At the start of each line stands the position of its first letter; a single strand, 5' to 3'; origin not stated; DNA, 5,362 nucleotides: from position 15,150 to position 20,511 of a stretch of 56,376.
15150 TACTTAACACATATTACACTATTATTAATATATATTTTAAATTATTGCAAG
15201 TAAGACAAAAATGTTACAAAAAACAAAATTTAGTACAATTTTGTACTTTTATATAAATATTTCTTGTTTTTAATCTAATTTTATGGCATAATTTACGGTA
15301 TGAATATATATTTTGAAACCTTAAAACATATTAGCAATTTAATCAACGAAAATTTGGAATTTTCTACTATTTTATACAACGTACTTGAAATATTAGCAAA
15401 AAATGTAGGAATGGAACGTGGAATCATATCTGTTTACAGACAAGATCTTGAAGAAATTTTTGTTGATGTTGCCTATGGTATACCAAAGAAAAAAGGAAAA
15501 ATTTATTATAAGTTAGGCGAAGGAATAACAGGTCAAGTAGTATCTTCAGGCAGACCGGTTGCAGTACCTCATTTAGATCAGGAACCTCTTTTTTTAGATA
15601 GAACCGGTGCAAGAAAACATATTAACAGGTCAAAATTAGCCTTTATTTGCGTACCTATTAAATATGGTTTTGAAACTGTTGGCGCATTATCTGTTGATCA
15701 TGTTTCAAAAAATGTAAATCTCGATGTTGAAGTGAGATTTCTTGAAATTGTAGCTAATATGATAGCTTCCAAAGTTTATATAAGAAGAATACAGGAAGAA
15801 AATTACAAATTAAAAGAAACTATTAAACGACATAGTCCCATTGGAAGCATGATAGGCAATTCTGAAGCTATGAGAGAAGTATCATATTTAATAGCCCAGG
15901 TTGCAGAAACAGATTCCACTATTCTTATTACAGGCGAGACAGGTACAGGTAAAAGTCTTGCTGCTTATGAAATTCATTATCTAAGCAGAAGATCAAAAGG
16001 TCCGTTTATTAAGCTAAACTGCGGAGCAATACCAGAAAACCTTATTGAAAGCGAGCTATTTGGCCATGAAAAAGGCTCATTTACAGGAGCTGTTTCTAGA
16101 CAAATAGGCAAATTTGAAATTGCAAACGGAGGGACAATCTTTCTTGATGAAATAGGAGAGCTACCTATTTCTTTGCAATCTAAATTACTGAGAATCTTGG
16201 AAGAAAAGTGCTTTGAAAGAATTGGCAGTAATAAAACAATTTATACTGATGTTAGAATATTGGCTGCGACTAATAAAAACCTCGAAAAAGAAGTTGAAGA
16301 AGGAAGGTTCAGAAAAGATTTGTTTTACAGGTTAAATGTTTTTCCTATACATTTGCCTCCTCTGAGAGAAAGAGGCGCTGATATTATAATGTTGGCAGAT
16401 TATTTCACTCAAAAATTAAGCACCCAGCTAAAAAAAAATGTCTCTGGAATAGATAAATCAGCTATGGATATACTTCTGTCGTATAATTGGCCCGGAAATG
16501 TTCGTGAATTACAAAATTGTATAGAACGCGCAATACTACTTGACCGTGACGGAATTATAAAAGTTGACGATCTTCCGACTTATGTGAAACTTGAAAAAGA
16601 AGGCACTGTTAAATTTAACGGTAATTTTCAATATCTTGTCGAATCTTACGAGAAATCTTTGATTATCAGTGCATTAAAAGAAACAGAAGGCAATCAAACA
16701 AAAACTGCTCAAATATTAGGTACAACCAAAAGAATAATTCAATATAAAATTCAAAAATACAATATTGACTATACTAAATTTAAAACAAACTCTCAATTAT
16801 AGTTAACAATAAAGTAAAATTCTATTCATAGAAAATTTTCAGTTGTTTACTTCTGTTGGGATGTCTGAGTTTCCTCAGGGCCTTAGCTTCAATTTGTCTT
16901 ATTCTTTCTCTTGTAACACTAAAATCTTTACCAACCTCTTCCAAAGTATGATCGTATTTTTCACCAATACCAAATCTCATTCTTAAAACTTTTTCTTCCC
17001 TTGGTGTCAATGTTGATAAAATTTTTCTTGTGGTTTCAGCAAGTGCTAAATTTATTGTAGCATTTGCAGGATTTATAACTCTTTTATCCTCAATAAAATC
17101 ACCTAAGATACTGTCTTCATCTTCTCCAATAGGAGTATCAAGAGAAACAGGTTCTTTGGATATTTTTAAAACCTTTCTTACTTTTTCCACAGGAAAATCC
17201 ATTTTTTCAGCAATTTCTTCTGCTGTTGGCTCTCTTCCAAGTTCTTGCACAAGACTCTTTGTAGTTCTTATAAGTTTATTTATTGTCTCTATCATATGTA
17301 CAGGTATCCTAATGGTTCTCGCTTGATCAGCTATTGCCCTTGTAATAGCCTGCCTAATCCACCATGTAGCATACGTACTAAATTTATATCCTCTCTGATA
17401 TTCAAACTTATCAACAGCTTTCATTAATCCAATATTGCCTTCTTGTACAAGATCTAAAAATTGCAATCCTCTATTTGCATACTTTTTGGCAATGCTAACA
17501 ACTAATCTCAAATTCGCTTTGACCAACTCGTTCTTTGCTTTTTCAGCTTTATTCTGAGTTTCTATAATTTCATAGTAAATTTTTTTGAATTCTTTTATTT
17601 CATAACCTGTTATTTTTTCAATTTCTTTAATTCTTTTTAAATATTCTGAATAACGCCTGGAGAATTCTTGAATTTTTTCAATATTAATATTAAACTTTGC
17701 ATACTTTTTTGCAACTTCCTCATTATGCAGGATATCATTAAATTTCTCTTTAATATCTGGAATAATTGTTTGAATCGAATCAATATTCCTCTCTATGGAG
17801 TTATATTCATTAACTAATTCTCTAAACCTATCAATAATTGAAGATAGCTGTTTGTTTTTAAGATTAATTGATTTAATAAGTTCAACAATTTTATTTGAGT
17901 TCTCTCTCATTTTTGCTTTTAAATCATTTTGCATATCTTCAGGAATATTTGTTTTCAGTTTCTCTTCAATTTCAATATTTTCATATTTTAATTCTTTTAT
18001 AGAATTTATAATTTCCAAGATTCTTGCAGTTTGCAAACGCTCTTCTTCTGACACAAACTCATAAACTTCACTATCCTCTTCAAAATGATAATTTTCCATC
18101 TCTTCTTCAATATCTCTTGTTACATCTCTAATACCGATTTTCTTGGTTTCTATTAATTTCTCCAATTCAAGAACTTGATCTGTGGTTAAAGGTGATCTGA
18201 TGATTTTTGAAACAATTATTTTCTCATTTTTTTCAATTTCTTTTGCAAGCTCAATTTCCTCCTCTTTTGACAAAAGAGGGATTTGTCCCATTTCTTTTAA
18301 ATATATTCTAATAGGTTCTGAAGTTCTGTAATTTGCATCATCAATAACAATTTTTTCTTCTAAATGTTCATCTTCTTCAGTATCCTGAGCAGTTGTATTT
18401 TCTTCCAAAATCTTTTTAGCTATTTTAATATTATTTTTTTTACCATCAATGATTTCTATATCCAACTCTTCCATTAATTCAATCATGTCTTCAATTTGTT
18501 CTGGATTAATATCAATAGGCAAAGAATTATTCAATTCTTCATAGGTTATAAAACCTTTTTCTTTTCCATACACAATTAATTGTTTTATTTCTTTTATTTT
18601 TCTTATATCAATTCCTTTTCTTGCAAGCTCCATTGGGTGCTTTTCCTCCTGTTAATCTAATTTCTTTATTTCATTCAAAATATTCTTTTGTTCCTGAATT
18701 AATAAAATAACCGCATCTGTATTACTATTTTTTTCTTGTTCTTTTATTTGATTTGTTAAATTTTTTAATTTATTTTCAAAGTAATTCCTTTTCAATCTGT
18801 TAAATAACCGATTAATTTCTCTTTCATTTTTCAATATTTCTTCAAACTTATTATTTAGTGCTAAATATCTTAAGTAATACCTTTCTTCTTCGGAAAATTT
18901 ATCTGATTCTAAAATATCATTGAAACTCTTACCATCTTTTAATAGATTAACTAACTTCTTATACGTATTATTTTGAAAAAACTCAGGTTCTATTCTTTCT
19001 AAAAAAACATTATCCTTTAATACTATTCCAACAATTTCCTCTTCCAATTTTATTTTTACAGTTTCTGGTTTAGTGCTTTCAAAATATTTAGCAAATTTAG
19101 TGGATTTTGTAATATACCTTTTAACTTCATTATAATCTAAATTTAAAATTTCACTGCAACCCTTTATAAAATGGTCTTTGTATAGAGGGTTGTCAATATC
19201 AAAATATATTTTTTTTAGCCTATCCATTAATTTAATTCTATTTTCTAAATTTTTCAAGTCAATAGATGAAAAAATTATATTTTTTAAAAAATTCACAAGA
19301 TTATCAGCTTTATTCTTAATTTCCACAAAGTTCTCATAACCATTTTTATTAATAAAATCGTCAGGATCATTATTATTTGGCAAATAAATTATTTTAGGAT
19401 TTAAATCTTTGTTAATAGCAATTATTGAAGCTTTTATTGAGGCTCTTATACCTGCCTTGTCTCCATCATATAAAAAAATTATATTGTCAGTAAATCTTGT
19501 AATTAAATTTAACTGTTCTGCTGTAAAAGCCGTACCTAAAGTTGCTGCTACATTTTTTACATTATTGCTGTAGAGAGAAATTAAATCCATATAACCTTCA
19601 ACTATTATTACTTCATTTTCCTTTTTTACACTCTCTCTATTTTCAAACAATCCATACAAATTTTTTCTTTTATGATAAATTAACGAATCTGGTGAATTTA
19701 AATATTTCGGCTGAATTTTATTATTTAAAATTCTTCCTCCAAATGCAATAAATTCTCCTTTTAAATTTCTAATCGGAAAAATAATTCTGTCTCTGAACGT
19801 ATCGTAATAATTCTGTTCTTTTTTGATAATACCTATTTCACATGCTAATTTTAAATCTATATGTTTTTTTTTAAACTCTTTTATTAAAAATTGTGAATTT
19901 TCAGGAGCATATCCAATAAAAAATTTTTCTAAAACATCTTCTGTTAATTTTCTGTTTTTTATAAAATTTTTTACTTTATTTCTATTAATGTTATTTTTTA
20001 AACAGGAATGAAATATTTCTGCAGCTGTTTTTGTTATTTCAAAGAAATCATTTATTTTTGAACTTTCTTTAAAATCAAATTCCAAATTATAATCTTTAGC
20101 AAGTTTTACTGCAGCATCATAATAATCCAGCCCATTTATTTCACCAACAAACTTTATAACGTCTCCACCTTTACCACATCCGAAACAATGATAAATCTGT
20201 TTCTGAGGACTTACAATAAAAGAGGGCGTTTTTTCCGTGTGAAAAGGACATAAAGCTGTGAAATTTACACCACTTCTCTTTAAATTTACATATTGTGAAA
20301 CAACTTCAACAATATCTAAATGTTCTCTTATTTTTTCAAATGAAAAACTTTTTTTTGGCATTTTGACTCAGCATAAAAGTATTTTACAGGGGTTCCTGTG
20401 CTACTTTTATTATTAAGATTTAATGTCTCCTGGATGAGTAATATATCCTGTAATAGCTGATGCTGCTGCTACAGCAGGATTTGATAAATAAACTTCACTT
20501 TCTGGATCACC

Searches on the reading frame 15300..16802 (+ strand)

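Call 30: search_protein_families(library=pfam, proteins=[window:15300-16802:+], max_evalue=0.000001)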
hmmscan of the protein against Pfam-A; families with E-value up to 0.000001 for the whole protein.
window:15300-16802:+ (500 aa): 6 families
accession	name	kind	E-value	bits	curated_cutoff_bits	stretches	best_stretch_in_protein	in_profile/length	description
PF00158.32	Sigma54_activat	-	1.4e-72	243.3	20.2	1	184-351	1-168/168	Sigma-54 interaction domain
PF25601.1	AAA_lid_14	-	4.5e-27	94.1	27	1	356-434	1-79/87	AAA+ ATPase lid domain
PF14532.12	Sigma54_activ_2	-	1e-17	65.1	25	1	185-355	1-138/138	Sigma-54 interaction domain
PF01590.32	GAF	-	1.2e-14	55.4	22.4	1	22-157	3-131/133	GAF domain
PF13185.12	GAF_2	-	3.4e-10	40.7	28.6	1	21-156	4-132/136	GAF domain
PF02954.25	HTH_8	-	2.3e-08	34.1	22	1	448-487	3-42/42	Bacterial regulatory protein, Fis family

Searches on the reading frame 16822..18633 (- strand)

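Call 30: search_protein_families(library=pfam, proteins=[window:16822-18633:-], max_evalue=0.000001)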
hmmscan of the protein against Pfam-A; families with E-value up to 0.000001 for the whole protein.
window:16822-18633:- (603 aa): 5 families
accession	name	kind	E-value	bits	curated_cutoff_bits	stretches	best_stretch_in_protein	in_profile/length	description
PF04539.22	Sigma70_r3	-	6e-29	100.4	25.3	1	449-525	1-77/78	Sigma-70 region 3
PF04542.20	Sigma70_r2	-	5.8e-24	84.1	24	1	370-440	1-71/71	Sigma-70 region 2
PF04545.22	Sigma70_r4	-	1e-20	73.4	24.1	1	539-591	2-50/50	Sigma-70, region 4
PF03979.19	Sigma70_r1_1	-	1.5e-15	57.4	22.5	1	13-90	4-78/81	Sigma-70 factor, region 1.1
PF00140.25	Sigma70_r1_2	-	6.1e-13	48.9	22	1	107-137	2-32/34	Sigma-70 factor, region 1.2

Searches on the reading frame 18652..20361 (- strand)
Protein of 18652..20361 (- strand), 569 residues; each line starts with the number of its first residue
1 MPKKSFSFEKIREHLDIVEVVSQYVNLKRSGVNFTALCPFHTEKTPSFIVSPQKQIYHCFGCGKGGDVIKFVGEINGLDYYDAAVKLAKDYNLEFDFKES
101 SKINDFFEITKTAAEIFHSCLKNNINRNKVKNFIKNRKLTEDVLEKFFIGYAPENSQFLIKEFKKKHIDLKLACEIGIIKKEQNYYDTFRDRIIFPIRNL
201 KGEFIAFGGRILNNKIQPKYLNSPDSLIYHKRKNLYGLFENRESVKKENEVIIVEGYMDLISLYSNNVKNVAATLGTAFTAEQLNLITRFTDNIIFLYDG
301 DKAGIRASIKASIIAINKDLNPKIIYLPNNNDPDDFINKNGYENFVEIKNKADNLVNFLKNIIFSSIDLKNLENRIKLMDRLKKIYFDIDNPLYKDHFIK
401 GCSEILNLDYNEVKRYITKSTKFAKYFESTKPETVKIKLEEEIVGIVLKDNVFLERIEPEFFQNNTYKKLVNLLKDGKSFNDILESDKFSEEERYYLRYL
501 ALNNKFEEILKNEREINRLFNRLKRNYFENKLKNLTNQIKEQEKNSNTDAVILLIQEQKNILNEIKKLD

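Call 30: search_protein_families(library=pfam, proteins=[window:18652-20361:-], max_evalue=0.000001)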
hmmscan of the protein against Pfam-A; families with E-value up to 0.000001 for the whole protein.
window:18652-20361:- (569 aa): 5 families
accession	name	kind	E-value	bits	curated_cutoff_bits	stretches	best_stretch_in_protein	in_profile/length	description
PF01807.25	Zn_ribbon_DnaG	-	7.8e-38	128.7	24.9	1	7-98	5-96/98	CHC2 zinc finger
PF08275.17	DNAG_N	-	1.5e-36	125.8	26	1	117-240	2-126/128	DNA primase catalytic core, N-terminal domain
PF13155.12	Toprim_2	-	6e-21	75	22.1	1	252-337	1-88/88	Toprim-like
PF13662.12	Toprim_4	-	9.9e-15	55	25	1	249-312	1-71/85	Toprim domain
PF01751.28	Toprim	-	3.9e-10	40.2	23.1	1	250-312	1-77/96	Toprim domain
